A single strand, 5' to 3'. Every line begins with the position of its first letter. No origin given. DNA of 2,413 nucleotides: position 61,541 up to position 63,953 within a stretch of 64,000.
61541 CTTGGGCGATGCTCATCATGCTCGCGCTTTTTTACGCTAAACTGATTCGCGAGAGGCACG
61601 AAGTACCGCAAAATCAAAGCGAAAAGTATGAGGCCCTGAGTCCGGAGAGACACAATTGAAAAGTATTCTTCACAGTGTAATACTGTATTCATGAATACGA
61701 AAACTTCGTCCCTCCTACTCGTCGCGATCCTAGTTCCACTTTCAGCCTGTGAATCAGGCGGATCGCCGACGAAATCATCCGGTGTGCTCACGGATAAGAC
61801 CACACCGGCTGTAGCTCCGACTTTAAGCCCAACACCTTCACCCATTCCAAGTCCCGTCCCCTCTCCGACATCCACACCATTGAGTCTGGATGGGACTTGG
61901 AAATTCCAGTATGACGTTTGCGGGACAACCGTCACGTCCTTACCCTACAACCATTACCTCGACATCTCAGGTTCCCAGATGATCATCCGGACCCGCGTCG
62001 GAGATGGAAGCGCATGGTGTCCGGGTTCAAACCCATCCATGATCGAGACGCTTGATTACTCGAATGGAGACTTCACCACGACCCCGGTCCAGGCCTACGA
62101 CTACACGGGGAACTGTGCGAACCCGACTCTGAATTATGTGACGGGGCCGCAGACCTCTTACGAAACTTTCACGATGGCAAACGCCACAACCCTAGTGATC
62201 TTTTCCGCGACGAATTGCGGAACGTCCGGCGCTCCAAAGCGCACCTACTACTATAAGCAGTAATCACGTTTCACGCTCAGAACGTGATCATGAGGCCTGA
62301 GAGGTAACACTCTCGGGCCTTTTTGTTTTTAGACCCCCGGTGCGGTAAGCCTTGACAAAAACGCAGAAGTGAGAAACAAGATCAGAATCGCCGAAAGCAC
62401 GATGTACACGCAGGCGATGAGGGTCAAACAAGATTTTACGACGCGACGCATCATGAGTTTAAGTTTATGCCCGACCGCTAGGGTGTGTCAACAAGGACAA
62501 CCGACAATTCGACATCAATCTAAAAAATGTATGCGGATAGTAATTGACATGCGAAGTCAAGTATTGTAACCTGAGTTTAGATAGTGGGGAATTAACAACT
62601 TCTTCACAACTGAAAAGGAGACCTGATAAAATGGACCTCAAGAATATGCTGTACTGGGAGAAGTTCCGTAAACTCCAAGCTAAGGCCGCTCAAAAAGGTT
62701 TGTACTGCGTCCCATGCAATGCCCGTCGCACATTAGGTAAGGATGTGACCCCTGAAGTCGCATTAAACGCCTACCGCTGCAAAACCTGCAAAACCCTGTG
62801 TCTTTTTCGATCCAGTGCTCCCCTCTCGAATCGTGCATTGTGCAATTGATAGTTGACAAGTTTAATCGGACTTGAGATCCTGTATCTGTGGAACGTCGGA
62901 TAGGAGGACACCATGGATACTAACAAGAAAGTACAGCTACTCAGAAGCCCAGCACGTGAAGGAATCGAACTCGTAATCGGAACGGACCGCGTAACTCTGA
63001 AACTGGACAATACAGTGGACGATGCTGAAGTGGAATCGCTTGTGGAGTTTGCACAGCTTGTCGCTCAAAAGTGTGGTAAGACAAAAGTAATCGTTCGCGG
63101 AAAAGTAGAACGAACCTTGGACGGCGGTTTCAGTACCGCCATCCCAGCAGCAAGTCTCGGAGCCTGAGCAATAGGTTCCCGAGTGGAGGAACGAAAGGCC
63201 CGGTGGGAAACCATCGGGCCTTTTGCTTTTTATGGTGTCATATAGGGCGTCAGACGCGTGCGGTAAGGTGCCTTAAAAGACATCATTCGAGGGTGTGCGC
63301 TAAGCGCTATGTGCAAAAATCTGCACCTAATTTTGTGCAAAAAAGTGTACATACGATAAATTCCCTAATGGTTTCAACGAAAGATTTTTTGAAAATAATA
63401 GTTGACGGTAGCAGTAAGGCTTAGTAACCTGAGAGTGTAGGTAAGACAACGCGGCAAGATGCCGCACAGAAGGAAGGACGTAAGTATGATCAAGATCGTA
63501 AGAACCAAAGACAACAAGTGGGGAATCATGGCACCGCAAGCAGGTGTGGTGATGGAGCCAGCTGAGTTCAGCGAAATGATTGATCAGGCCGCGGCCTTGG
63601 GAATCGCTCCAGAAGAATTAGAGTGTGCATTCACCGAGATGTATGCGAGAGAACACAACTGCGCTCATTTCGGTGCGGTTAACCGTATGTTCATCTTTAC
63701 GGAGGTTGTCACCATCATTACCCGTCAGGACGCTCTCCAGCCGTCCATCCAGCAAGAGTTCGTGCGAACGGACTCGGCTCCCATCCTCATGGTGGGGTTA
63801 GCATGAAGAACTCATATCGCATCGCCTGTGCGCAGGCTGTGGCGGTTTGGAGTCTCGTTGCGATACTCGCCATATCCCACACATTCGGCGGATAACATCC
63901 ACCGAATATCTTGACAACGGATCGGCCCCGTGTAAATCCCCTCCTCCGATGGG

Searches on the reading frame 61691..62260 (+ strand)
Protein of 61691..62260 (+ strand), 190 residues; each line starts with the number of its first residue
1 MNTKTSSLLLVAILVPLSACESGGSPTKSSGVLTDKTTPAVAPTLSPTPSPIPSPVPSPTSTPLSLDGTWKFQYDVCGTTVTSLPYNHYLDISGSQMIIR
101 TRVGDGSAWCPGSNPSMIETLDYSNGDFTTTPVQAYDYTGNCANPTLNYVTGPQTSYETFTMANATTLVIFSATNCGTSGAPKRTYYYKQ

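Call 87: find_encoding_contigs(protein=window:61691-62260:+, flank=10000, max_places=4)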
Protein window:61691-62260:+ (190 aa): 3 contigs read that carry it; 2 places shown.
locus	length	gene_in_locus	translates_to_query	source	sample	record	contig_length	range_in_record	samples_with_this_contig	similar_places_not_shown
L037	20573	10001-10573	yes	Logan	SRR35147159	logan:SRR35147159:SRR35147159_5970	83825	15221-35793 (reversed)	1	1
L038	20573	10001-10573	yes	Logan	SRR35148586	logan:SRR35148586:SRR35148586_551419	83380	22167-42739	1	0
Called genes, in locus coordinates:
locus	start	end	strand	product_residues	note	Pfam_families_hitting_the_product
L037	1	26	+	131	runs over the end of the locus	-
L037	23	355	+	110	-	-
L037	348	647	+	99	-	-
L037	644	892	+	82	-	-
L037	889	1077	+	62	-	-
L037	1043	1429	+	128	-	-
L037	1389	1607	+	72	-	-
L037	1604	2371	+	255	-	-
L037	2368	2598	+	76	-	-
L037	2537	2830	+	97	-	-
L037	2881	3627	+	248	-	PF26128:Gad2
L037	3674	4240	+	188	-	-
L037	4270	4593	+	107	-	PF01381:HTH_3 (weak)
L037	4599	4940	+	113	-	-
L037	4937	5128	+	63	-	-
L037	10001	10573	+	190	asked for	-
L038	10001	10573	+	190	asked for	-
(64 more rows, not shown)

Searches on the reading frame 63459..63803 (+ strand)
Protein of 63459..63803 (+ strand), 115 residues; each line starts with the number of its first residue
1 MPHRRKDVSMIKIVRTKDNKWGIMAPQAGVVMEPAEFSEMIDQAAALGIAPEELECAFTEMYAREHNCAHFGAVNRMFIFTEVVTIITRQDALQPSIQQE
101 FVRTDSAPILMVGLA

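Call 85: find_encoding_contigs(protein=window:63459-63803:+, flank=10000, max_places=3)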
Protein window:63459-63803:+ (115 aa): no gene with exactly this product is on record in the collection.
